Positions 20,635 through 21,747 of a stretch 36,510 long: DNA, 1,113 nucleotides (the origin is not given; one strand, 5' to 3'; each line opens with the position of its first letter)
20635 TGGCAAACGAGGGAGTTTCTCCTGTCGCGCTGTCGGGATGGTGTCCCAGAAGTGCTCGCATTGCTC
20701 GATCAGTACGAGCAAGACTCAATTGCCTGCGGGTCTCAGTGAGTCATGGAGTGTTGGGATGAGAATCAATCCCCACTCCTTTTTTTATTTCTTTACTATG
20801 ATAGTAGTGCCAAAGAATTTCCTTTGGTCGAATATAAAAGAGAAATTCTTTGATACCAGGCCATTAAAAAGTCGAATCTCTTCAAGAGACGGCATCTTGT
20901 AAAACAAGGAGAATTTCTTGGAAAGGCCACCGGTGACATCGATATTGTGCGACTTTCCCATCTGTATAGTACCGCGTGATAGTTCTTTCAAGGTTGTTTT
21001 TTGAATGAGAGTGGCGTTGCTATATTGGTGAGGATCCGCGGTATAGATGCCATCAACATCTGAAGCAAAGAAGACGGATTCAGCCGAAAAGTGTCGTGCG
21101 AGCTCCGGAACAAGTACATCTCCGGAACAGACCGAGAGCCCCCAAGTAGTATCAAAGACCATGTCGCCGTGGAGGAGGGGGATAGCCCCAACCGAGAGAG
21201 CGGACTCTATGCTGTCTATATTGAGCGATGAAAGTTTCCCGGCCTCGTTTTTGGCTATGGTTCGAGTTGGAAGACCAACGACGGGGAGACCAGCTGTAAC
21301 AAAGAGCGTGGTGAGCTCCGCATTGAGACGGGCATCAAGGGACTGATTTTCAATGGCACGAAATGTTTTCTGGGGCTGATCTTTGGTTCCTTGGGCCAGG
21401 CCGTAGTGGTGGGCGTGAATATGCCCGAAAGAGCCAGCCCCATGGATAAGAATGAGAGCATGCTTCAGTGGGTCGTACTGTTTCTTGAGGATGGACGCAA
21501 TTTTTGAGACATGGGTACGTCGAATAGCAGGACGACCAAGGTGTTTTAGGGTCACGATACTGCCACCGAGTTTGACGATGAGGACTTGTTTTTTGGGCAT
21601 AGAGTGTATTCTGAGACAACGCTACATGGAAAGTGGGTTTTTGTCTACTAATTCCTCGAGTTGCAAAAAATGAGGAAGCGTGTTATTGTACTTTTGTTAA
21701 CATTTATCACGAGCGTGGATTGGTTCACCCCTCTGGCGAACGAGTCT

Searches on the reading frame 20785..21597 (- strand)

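Call 10: search_protein_families(library=pfam, proteins=[window:20785-21597:-], max_evalue=0.001)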
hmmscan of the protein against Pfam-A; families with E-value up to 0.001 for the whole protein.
window:20785-21597:- (270 aa): 1 family
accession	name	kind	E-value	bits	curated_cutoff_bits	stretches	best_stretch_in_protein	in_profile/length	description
PF00696.33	AA_kinase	-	1.2e-34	120.6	24.9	1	5-228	2-215/234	Amino acid kinase family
